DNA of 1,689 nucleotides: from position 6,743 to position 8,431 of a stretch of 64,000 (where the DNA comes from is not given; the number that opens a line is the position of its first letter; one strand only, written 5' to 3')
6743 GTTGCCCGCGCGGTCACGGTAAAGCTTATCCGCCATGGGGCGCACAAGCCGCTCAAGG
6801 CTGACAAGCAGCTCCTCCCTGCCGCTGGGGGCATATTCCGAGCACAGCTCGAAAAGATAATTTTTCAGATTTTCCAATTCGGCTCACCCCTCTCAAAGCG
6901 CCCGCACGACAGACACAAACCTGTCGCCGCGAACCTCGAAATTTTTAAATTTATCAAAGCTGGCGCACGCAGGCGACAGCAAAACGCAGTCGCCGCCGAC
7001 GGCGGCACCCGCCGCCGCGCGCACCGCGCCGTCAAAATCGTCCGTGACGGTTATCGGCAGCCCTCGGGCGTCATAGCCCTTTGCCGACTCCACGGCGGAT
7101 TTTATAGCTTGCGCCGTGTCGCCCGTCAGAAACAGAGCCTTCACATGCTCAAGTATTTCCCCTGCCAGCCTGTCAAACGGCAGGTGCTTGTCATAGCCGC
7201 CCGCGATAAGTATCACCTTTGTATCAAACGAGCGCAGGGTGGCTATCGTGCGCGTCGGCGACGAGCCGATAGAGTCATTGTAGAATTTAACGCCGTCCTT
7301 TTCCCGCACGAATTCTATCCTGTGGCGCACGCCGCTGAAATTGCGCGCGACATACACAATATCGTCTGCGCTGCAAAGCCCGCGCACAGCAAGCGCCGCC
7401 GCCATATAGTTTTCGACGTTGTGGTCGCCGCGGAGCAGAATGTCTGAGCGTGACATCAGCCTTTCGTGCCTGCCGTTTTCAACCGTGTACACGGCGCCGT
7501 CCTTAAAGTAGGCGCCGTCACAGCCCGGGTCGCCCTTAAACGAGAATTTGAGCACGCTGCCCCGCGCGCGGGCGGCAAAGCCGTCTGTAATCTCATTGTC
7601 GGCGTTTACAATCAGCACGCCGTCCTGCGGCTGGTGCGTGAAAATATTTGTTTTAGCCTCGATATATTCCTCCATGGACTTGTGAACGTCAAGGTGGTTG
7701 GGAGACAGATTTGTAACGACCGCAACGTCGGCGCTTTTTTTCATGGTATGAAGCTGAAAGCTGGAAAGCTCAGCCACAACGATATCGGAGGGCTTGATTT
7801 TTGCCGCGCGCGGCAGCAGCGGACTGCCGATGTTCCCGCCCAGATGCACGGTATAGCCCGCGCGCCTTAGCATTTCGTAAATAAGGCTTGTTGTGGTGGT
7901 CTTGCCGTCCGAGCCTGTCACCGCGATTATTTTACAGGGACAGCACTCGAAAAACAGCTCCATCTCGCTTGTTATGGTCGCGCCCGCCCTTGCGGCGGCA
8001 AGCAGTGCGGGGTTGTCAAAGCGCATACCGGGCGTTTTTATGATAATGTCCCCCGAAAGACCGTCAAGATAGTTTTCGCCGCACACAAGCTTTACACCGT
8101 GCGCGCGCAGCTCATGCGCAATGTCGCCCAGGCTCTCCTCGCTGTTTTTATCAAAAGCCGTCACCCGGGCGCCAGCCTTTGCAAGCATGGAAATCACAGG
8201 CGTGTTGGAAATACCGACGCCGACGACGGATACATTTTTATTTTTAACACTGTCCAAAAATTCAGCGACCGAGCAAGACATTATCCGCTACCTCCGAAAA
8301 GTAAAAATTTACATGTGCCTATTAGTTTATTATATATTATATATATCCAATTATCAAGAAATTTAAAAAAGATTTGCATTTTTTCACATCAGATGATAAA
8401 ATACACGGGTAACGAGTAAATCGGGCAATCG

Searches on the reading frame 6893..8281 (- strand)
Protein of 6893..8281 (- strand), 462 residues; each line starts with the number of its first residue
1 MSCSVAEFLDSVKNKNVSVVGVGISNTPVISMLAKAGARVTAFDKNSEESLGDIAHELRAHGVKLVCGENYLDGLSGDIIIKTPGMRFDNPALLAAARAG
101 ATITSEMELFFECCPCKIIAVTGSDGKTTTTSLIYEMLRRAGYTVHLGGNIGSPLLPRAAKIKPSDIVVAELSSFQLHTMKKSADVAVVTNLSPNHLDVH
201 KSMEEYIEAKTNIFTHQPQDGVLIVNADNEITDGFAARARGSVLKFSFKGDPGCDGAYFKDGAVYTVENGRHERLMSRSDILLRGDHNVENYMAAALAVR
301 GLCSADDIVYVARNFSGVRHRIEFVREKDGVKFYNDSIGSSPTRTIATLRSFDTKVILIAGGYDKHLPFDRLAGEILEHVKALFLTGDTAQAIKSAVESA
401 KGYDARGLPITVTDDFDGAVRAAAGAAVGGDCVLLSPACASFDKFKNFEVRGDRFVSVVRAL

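Call 68: find_encoding_contigs(protein=window:6893-8281:-, flank=10000, max_places=1)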
Protein window:6893-8281:- (462 aa): 11 contigs read that carry it; 1 place shown.
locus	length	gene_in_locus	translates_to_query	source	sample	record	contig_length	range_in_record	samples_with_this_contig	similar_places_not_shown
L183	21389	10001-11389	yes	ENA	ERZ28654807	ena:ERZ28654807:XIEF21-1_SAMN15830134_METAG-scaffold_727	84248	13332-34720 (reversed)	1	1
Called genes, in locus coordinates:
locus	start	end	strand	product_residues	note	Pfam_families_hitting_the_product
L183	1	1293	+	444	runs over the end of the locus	PF01225:Mur_ligase (weak), PF08245:Mur_ligase_M, PF02875:Mur_ligase_C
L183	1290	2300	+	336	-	PF00953:Glycos_transf_4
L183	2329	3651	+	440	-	PF01098:FTSW_RODA_SPOVE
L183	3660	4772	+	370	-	PF03033:Glyco_transf_28, PF04101:Glyco_tran_28_C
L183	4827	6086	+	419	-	PF00275:EPSP_synthase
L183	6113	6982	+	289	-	PF08478:POTRA_1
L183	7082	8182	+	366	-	PF00091:Tubulin, PF12327:FtsZ_C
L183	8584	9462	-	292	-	PF01522:Polysacc_deac_1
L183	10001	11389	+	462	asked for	PF21799:MurD-like_N (weak), PF08245:Mur_ligase_M, PF02875:Mur_ligase_C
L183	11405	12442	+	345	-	PF05343:Peptidase_M42, PF04389:Peptidase_M28 (faint)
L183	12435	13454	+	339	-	PF05343:Peptidase_M42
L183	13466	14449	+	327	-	PF04389:Peptidase_M28 (faint), PF05343:Peptidase_M42, PF02127:Peptidase_M18 (faint), PF01546:Peptidase_M20 (weak)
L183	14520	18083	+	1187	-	PF02463:SMC_N, PF13175:AAA_15, PF13304:AAA_21 (weak), PF13476:AAA_23, PF24161:CCDC39 (faint), PF06470:SMC_hinge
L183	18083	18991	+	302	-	PF02881:SRP54_N, PF13604:AAA_30 (weak), PF00448:SRP54, PF13401:AAA_22 (weak)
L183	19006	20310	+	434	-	PF01138:RNase_PH, PF03725:RNase_PH_C, PF01725:Ham1p_like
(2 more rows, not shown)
